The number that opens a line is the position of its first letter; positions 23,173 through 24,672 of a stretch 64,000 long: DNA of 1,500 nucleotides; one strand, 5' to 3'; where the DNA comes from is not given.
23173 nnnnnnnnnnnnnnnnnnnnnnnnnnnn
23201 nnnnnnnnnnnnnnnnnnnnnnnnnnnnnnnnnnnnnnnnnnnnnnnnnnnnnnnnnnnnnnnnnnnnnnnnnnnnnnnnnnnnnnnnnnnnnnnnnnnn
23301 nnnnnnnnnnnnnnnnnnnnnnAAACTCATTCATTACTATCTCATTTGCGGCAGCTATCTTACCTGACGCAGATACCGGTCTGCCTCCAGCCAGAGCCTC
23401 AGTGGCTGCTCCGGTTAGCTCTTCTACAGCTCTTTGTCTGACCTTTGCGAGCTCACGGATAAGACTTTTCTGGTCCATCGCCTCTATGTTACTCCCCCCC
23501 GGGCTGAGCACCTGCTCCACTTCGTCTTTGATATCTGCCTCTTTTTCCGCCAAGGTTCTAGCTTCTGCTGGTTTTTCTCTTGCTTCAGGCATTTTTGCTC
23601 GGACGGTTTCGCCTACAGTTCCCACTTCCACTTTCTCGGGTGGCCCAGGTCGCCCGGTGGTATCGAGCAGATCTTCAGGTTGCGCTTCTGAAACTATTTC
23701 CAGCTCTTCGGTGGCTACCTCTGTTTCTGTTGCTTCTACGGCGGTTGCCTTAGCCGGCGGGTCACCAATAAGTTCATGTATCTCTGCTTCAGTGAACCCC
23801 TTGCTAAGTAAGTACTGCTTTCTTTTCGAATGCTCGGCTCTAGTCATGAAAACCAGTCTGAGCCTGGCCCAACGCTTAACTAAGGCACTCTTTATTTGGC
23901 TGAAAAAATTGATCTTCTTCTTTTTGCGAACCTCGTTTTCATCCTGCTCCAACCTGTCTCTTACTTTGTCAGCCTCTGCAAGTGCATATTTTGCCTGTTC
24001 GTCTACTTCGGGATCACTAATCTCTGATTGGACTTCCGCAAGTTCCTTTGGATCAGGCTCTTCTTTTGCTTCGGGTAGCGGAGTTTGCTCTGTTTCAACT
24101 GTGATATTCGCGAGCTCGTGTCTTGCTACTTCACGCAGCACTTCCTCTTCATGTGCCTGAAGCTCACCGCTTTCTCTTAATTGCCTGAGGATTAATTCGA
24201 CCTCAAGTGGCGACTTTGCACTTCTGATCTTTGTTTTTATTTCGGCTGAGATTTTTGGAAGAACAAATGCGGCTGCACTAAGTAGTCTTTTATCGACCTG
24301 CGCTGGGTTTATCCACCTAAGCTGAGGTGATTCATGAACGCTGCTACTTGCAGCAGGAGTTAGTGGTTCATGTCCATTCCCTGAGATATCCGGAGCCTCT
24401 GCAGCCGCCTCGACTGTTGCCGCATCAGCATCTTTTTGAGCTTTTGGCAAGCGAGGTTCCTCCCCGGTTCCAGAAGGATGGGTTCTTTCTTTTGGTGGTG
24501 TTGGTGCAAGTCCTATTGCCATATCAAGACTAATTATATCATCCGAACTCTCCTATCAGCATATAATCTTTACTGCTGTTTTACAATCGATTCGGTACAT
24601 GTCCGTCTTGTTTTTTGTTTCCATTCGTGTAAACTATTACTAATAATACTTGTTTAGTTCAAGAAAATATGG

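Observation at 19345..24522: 1725-aa orphan protein with HELGH motif and C-terminal membrane hairpin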

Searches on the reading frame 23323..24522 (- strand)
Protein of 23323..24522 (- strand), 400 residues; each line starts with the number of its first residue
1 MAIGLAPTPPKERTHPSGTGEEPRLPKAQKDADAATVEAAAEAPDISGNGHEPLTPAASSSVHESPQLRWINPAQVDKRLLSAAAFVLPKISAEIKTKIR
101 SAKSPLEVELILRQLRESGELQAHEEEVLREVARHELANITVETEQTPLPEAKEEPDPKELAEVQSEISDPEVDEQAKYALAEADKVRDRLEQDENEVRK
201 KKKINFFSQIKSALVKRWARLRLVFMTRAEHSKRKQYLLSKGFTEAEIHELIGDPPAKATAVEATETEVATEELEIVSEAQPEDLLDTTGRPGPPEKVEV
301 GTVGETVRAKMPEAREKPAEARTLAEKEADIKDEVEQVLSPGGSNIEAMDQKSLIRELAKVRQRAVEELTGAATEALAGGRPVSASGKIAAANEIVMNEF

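Call 14: search_protein_families(library=pfam, proteins=[window:23323-24522:-], max_evalue=5)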
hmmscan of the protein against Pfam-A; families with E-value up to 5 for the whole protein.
window:23323-24522:- (400 aa): 2 families
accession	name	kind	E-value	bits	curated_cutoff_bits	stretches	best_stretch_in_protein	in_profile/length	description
PF21981.2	RecX_HTH3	-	0.001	19.6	26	1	209-250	6-46/48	RecX, third three-helix domain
PF04695.18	Pex14_N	-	0.0022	18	23.2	1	229-253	21-45/46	Pex14 N-terminal domain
